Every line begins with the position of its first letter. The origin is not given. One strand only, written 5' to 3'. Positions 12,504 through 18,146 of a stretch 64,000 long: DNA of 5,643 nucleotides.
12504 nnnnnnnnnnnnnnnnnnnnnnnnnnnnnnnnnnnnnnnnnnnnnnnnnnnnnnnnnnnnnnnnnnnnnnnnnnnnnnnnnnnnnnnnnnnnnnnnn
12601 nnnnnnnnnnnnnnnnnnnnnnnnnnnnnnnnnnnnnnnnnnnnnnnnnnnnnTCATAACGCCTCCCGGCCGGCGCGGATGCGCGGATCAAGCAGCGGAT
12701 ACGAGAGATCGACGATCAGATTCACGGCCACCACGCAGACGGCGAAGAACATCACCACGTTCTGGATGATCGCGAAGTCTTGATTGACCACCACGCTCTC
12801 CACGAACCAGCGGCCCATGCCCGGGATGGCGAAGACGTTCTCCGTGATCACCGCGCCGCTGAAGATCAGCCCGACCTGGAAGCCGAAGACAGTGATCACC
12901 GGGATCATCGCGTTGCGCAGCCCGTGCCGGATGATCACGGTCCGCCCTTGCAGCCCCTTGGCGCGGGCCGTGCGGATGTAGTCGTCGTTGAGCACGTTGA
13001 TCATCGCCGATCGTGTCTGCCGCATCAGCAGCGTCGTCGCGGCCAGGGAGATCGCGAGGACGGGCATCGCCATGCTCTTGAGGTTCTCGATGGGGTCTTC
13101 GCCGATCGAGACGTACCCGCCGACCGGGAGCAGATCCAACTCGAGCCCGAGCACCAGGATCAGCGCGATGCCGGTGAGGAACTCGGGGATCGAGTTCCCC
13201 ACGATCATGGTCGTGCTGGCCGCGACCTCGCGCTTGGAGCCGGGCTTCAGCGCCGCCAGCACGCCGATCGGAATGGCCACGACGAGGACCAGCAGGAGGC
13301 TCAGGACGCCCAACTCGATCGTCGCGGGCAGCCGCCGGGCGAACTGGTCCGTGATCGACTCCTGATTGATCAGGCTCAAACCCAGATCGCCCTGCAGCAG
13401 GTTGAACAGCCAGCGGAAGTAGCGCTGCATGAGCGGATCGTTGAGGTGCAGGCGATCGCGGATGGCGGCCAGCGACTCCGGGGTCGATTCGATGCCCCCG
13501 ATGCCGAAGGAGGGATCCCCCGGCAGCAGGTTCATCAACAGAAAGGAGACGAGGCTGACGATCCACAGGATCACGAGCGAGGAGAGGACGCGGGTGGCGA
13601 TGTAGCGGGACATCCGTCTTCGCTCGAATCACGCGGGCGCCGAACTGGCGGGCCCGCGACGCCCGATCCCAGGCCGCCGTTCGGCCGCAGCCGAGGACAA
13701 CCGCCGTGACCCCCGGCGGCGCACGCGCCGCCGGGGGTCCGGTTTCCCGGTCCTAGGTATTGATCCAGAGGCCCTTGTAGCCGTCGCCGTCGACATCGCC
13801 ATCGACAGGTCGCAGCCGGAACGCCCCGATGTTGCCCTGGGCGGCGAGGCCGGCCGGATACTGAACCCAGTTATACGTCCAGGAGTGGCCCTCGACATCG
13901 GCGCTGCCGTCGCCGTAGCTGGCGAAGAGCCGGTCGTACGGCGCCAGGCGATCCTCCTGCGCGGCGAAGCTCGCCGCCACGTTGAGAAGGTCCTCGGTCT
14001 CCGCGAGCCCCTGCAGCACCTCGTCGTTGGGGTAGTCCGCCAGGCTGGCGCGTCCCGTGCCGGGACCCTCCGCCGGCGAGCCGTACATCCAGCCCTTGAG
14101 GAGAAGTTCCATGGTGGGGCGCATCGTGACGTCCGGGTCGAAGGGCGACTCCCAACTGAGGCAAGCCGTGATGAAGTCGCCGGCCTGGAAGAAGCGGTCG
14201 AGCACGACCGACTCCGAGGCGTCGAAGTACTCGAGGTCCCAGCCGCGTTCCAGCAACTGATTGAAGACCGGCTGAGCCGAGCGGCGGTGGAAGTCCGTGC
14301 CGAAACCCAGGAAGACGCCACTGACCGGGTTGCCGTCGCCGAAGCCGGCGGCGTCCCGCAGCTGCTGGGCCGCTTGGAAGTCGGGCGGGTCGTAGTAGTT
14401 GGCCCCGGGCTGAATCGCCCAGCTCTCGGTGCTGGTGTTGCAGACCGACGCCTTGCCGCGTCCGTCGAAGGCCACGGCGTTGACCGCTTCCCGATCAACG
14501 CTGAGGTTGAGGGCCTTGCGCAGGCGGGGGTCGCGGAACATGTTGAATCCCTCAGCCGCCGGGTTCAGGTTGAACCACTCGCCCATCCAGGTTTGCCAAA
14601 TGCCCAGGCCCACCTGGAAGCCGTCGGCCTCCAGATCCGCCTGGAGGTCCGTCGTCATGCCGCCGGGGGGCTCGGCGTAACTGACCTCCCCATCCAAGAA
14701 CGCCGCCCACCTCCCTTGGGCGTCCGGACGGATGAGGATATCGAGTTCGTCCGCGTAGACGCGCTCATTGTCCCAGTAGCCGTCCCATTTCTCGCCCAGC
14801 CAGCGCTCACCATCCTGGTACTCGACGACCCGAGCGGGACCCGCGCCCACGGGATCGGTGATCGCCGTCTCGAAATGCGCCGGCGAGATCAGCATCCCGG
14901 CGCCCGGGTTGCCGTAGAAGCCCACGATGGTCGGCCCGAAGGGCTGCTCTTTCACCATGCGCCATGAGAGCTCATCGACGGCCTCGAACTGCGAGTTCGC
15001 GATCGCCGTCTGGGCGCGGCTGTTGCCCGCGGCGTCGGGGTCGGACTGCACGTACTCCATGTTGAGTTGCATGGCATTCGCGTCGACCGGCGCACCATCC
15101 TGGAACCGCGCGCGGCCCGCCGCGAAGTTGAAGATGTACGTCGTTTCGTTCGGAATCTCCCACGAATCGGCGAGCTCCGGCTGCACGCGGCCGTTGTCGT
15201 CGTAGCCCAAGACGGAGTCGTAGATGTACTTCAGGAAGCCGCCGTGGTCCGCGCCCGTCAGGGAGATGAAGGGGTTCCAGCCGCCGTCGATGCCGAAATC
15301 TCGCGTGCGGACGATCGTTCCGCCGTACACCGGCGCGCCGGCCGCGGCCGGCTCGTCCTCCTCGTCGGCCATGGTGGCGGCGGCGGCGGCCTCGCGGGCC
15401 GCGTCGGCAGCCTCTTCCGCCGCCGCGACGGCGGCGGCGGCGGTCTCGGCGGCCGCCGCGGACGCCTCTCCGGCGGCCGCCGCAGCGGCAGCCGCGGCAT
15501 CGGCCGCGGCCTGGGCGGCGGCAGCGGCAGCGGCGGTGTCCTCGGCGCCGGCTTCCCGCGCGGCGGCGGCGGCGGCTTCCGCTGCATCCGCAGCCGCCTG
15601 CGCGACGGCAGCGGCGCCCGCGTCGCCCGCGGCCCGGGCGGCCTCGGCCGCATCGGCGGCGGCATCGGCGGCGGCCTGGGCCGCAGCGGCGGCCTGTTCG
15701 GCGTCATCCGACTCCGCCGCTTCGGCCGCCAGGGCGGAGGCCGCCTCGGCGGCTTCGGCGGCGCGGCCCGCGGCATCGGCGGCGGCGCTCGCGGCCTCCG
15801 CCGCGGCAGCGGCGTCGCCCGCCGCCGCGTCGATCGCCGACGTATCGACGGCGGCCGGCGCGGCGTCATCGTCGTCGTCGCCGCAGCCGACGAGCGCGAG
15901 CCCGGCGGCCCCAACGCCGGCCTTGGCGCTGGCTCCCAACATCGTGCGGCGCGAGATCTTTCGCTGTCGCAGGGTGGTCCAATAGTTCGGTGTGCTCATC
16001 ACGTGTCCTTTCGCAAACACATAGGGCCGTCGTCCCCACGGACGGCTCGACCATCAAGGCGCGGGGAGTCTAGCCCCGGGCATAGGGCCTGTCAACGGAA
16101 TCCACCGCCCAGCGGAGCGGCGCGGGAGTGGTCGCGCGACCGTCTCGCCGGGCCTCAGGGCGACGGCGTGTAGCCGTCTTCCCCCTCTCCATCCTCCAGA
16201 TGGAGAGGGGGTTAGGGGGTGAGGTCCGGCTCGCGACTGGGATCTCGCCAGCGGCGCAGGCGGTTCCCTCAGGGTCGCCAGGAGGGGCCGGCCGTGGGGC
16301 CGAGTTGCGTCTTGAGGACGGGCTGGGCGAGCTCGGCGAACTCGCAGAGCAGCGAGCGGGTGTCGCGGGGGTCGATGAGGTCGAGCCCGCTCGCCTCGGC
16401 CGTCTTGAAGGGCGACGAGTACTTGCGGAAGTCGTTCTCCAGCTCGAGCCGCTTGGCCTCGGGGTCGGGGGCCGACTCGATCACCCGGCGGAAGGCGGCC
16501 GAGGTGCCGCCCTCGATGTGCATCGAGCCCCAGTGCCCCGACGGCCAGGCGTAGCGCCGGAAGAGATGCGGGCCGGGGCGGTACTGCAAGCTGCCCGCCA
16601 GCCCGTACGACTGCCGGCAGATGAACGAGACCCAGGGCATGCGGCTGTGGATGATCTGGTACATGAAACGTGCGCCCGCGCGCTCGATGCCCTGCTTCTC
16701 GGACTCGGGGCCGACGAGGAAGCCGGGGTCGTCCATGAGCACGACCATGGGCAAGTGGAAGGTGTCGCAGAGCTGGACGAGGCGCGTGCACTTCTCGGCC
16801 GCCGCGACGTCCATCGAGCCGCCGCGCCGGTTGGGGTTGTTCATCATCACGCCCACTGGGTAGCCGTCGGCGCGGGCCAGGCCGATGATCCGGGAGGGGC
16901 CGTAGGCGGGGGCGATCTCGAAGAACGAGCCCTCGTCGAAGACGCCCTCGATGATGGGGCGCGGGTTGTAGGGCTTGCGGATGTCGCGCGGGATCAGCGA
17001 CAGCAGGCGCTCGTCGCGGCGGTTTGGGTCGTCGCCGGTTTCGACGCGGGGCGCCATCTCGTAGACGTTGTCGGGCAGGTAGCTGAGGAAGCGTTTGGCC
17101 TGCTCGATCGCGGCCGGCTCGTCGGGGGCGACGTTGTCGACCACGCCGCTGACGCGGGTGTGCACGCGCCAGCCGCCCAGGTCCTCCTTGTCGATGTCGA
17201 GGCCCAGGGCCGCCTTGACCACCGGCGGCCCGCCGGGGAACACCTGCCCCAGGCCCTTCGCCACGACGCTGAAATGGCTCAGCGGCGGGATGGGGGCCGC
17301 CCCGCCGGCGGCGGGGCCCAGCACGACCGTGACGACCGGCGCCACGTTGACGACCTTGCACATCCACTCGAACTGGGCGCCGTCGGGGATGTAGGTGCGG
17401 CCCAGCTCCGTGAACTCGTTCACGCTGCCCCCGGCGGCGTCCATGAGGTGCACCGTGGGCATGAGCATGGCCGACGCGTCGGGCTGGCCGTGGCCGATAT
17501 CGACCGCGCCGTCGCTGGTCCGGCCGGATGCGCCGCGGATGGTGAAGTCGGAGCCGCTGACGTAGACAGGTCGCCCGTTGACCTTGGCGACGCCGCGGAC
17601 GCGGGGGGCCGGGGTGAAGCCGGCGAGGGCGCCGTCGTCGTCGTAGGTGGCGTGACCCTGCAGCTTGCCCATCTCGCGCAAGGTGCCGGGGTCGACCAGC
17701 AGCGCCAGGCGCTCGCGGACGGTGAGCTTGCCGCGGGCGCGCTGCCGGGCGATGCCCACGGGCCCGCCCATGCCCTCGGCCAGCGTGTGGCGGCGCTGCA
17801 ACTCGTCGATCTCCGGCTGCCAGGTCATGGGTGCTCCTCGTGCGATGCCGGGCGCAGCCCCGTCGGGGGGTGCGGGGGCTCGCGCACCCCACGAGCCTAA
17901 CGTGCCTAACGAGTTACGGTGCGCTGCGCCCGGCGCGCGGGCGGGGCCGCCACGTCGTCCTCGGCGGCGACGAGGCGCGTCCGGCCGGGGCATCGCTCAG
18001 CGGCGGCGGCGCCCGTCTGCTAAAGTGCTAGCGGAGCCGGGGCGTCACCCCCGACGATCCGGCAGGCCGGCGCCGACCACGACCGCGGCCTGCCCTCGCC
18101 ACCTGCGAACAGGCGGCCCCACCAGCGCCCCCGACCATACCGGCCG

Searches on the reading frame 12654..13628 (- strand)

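Call 6: search_protein_families(library=pfam, proteins=[window:12654-13628:-], max_evalue=0.0001)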
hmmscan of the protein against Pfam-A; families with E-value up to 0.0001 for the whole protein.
window:12654-13628:- (324 aa): 2 families
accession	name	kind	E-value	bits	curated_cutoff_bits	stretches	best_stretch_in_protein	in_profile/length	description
PF00528.27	BPD_transp_1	-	3e-34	118.8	26.4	1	118-318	1-183/184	Binding-protein-dependent transport system inner membrane component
PF19300.4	BPD_transp_1_N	-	6.6e-16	59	23.8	1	6-106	1-113/114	Binding-prot-dependent transport system membrane comp, N-term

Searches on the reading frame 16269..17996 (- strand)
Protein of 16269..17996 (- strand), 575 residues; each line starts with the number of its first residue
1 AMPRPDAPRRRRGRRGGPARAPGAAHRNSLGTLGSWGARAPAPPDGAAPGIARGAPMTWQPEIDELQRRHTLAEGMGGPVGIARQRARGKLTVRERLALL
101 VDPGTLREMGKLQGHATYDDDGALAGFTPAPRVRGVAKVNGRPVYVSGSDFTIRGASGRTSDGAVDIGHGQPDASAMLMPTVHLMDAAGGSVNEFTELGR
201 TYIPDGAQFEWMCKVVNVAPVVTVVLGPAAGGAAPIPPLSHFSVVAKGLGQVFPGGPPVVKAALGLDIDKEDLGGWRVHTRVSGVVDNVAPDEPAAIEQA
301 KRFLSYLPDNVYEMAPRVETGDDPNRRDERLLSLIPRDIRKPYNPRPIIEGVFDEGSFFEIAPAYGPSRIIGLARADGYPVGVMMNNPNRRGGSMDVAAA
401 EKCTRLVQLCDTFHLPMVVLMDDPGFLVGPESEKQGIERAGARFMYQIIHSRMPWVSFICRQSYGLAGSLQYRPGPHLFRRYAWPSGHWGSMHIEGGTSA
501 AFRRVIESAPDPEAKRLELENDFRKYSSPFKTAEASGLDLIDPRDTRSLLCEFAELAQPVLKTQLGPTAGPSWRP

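Call 7: search_protein_families(library=pfam, proteins=[window:16269-17996:-], max_evalue=0.0001)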
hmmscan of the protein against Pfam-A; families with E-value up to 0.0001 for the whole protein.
window:16269-17996:- (575 aa): 2 families
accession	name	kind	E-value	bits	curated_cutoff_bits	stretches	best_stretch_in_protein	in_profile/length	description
PF01039.27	Carboxyl_trans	-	8.4e-84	282.4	22.3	1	85-556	2-477/493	Carboxyl transferase domain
PF03255.19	ACCA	-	1.5e-06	28.1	23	1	401-460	134-193/310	Acetyl co-enzyme A carboxylase carboxyltransferase-like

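Call 8: search_protein_families(library=ncbifam, proteins=[window:16269-17996:-], max_evalue=0.001)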
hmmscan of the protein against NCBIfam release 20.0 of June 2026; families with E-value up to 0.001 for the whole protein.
window:16269-17996:- (575 aa): 4 families
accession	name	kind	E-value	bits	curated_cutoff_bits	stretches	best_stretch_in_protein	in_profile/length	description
TIGR01117.1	mmdA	subfamily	3.6e-94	316.4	998.8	1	63-551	3-489/512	methylmalonyl-CoA decarboxylase subunit alpha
NF041504.1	AccA_sub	subfamily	1.3e-07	31.3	300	1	387-459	67-139/257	carboxyltransferase subunit alpha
TIGR00513.1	accA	equivalog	1.9e-06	27.5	319.3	1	390-460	127-197/321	acetyl-CoA carboxylase carboxyl transferase subunit alpha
NF004344.0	PRK05724.1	equivalog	2.2e-06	27.1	357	1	393-459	130-196/319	acetyl-CoA carboxylase carboxyltransferase subunit alpha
